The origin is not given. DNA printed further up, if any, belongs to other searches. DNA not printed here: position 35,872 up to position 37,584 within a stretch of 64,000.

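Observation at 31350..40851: Ten-gene co-directional cluster: unusual small-molecule or lipid-linked aminated product pathway plus DevCAB-type exporter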

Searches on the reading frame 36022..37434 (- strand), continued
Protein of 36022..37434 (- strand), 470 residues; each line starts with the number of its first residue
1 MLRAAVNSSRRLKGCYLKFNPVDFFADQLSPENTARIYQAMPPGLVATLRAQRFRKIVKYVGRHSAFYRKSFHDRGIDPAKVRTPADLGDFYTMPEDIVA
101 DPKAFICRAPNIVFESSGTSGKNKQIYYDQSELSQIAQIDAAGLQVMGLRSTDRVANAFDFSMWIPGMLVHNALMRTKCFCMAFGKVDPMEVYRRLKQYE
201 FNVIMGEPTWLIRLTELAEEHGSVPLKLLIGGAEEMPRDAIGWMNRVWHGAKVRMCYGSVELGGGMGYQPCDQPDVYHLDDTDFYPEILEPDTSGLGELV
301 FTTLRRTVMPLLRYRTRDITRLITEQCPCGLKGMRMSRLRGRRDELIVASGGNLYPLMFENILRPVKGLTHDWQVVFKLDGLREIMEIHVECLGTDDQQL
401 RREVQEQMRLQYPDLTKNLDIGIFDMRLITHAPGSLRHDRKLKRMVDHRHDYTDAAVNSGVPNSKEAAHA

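Call 56: search_solved_structures(query=A3, max_evalue=1)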
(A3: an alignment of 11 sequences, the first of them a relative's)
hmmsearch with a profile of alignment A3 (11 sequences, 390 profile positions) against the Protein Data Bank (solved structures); distinct sequences matched with E-value up to 1: 5.
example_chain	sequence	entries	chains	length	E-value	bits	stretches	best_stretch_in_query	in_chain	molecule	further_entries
9wqy_A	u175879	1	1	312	0.38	12.7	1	186-321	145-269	aminoacyl-tRNA-dependent peptide synthase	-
1uzl_A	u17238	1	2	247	0.38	12.7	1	68-135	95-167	3-OXOACYL-[ACYL-CARRIER PROTEIN] REDUCTASE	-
5cdy_A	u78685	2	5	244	0.42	12.6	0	83-143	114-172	3-oxoacyl-[acyl-carrier protein] reductase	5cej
9wqw_A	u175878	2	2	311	0.5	12.3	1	186-320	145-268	aminoacyl-tRNA-dependent peptide synthase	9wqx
6t77_A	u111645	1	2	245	0.54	12.2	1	83-158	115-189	3-oxoacyl-ACP reductase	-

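Call 58: search_protein_representatives(protein=P0001)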
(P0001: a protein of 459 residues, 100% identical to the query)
Query: 459 residues. Proteins with E-value up to 0.001 (for the whole library): 9227; up to 1e-10: 2328; up to 1e-30: 57. The best 150 are listed.
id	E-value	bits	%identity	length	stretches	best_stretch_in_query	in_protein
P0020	4.9e-192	655.3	66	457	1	11-445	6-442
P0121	2.7e-112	392.4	41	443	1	18-440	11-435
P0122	1.0e-102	360.8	41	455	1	23-439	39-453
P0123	1.4e-100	353.7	40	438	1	27-438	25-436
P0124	5.5e-93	328.7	39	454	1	25-441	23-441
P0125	1.4e-92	327.4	41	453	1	19-443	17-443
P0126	7.9e-91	321.6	40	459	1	21-438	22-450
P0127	1.2e-88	314.4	59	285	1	214-445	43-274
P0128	1.9e-87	310.5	49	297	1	22-302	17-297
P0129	8.1e-80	285.3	35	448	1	16-440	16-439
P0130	1.2e-79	284.7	35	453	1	26-440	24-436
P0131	1.4e-78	281.3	35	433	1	40-438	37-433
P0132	3.5e-77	276.6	35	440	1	12-439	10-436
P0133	2.0e-69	251.1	56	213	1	17-216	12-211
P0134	6.3e-69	249.4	57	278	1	26-217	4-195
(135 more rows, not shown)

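Call 59: find_encoding_contigs(protein=P0121, flank=10000, max_places=3)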
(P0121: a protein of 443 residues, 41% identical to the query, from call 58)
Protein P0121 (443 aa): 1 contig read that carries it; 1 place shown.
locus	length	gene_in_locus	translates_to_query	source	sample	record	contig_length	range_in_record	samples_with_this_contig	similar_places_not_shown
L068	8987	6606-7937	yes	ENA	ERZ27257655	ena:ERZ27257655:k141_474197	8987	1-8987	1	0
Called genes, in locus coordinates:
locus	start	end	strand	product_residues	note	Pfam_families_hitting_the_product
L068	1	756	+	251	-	?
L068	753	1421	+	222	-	PF06888:Put_Phosphatase (weak), PF12710:HAD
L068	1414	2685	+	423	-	-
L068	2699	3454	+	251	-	PF04909:Amidohydro_2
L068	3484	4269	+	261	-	PF00561:Abhydrolase_1 (faint), PF12146:Hydrolase_4, PF12697:Abhydrolase_6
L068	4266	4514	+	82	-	-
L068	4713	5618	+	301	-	PF00005:ABC_tran, PF13304:AAA_21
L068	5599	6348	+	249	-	PF01061:ABC2_membrane, PF12698:ABC2_membrane_3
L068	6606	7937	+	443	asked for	-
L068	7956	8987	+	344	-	?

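Call 60: find_encoding_contigs(protein=P0129, flank=10000, max_places=3)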
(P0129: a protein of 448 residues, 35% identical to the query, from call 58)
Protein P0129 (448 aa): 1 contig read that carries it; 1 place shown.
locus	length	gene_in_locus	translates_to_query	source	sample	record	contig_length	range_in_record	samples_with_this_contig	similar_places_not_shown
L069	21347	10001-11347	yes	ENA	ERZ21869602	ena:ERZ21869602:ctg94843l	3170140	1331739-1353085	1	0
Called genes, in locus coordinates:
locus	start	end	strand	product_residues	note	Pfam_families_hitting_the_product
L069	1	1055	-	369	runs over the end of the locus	-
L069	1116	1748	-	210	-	-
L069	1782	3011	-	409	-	PF04773:FecR, PF09136:Glucodextran_B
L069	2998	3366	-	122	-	PF01740:STAS, PF13466:STAS_2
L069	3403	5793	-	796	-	PF14559:TPR_19 (faint), PF09976:TPR_21 (faint), PF13525:YfiO (faint), PF12895:ANAPC3 (faint), PF13174:TPR_6 (faint), PF13428:TPR_14 (faint), PF01464:SLT, PF27553:SLT_superhelical (weak), +3 more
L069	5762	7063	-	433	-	PF00905:Transpeptidase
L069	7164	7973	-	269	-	PF00288:GHMP_kinases_N, PF08544:GHMP_kinases_C (weak)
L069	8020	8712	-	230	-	PF23914:TPR_CcmH_CycH (weak), PF25063:ARM_TT21_C (weak), PF07719:TPR_2 (weak), PF13432:TPR_16, PF14559:TPR_19, PF13424:TPR_12, PF13432:TPR_16, PF14559:TPR_19, +22 more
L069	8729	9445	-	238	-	PF00215:OMPdecase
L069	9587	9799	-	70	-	PF20095:DUF6485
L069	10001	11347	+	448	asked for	PF00501:AMP-binding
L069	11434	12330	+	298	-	PF03279:Lip_A_acyltrans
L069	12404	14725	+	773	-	PF05580:Peptidase_S55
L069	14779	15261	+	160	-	PF00731:AIRC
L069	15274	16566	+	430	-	PF00206:Lyase_1, PF10397:ADSL_C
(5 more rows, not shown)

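Call 61: find_encoding_contigs(protein=P0122, flank=10000, max_places=2)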
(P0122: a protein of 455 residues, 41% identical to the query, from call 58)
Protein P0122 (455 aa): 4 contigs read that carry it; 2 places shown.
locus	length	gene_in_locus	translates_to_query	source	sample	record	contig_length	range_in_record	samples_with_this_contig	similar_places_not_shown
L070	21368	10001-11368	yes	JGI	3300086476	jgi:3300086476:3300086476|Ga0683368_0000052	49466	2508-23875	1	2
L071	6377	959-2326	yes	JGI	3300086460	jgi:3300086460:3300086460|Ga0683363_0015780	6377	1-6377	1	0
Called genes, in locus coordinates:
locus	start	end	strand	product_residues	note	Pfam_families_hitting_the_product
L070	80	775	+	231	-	PF00440:TetR_N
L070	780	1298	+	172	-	PF09917:DUF2147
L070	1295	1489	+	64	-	-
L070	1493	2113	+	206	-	PF01135:PCMT (weak), PF01209:Ubie_methyltran, PF02353:CMAS (weak), PF13489:Methyltransf_23, PF13847:Methyltransf_31, PF08241:Methyltransf_11, PF08242:Methyltransf_12, PF13649:Methyltransf_25, +1 more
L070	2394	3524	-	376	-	PF02771:Acyl-CoA_dh_N, PF02770:Acyl-CoA_dh_M, PF00441:Acyl-CoA_dh_1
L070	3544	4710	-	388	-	PF02771:Acyl-CoA_dh_N, PF02770:Acyl-CoA_dh_M, PF00441:Acyl-CoA_dh_1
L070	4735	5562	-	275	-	PF00459:Inositol_P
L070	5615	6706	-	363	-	PF12679:ABC2_membrane_2, PF12698:ABC2_membrane_3, PF12730:ABC2_membrane_4, PF01061:ABC2_membrane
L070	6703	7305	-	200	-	PF05494:MlaC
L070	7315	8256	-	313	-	PF00005:ABC_tran, PF13304:AAA_21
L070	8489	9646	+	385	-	PF07994:NAD_binding_5, PF01658:Inos-1-P_synth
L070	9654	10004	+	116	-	-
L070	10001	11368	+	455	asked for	PF00501:AMP-binding, PF14535:AMP-binding_C_2 (weak)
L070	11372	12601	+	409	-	PF00109:ketoacyl-synt, PF02801:Ketoacyl-synt_C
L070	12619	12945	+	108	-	PF00550:PP-binding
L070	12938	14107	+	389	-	PF02737:3HCDH_N, PF00725:3HCDH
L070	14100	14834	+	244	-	PF00378:ECH_1, PF16113:ECH_2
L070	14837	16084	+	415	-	PF00109:ketoacyl-synt, PF02801:Ketoacyl-synt_C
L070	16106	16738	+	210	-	PF00440:TetR_N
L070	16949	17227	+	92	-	PF00550:PP-binding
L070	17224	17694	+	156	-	PF22817:ApeP-like (weak), PF07977:FabA, PF22818:ApeI-like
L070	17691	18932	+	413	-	PF00109:ketoacyl-synt, PF02801:Ketoacyl-synt_C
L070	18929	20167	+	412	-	PF00109:ketoacyl-synt, PF02801:Ketoacyl-synt_C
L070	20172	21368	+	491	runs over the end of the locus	PF00890:FAD_binding_2 (weak), PF01266:DAO, PF07992:Pyr_redox_2 (faint), PF12831:FAD_oxidored (weak), PF01593:Amino_oxidase, PF13450:NAD_binding_8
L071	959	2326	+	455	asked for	PF00501:AMP-binding, PF14535:AMP-binding_C_2 (weak)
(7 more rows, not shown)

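Call 62: find_encoding_contigs(protein=P0123, flank=10000, max_places=2)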
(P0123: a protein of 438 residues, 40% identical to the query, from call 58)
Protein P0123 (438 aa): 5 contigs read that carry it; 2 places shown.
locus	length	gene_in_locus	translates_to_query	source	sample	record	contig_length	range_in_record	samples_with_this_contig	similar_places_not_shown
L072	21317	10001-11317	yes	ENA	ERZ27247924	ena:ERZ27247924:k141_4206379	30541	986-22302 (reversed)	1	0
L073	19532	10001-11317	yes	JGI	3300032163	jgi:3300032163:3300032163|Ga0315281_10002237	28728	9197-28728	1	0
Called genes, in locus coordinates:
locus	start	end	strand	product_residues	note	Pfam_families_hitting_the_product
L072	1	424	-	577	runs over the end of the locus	PF14716:HHH_8, PF14520:HHH_5 (faint), PF14791:DNA_pol_B_thumb, PF02811:PHP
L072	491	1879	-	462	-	-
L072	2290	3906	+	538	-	PF00672:HAMP, PF00512:HisKA, PF02518:HATPase_c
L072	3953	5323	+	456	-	PF00072:Response_reg, PF20030:bpMoxR (weak), PF00158:Sigma54_activat, PF14532:Sigma54_activ_2, PF07728:AAA_5, PF00004:AAA (weak), PF25601:AAA_lid_14, PF02954:HTH_8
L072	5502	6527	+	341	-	PF04055:Radical_SAM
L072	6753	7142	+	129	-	PF00072:Response_reg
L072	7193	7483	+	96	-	PF00550:PP-binding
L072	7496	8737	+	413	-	PF00109:ketoacyl-synt, PF02801:Ketoacyl-synt_C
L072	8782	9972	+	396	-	PF06925:MGDG_synth, PF00534:Glycos_transf_1, PF04101:Glyco_tran_28_C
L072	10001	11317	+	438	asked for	PF00501:AMP-binding (weak), PF14535:AMP-binding_C_2 (faint)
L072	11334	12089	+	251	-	PF06888:Put_Phosphatase (weak), PF12710:HAD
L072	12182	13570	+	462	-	PF00202:Aminotran_3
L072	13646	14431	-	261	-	PF01063:Aminotran_4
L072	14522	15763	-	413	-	PF00425:Chorismate_bind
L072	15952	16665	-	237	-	-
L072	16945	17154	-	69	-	PF00313:CSD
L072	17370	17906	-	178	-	PF28549:NDPSase_N (weak), PF00293:NUDIX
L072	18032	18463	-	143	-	-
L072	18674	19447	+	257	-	PF00072:Response_reg, PF04397:LytTR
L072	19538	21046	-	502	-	PF00590:TP_methylase, PF02602:HEM4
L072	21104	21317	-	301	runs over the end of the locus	PF01379:Porphobil_deam, PF03900:Porphobil_deamC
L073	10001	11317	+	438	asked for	PF00501:AMP-binding (weak), PF14535:AMP-binding_C_2 (faint)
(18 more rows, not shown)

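Call 63: find_encoding_contigs(protein=P0125, flank=10000, max_places=2)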
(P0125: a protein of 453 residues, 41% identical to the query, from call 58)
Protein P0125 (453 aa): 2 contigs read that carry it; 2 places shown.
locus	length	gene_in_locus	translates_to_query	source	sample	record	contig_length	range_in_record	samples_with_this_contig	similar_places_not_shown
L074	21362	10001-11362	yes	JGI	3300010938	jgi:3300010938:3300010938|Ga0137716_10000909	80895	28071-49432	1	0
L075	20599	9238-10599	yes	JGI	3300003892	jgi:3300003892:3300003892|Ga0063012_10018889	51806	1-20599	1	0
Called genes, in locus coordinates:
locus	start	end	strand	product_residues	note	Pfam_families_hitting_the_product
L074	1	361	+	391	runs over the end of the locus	PF02706:Wzz, PF13807:GNVR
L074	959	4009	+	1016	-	PF02563:Poly_export, PF10531:SLBB, PF22461:SLBB_2, PF10531:SLBB, PF22461:SLBB_2 (weak), PF10531:SLBB, PF22461:SLBB_2, PF10531:SLBB, +2 more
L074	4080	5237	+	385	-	PF01134:GIDA (faint), PF01494:FAD_binding_3, PF03486:HI0933_like (faint), PF04820:Trp_halogenase (faint), PF05834:Lycopene_cycl, PF07992:Pyr_redox_2 (faint), PF12831:FAD_oxidored, PF01266:DAO (weak)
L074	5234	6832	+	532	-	PF14052:Caps_assemb_Wzi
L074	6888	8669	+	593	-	PF02366:PMT, PF13231:PMT_2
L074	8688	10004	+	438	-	PF01041:DegT_DnrJ_EryC1, PF01212:Beta_elim_lyase (weak), PF01053:Cys_Met_Meta_PP (weak)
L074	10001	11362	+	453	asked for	PF00501:AMP-binding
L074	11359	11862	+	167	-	-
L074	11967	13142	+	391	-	PF00109:ketoacyl-synt, PF02801:Ketoacyl-synt_C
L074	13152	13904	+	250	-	PF00106:adh_short, PF08659:KR, PF13561:adh_short_C2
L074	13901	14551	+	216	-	PF00550:PP-binding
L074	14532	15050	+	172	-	PF07977:FabA, PF22818:ApeI-like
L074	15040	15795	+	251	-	PF00106:adh_short, PF08659:KR, PF23441:SDR, PF13561:adh_short_C2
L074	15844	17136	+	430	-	PF00109:ketoacyl-synt, PF02801:Ketoacyl-synt_C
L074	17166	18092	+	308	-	PF02219:MTHFR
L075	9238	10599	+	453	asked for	PF00501:AMP-binding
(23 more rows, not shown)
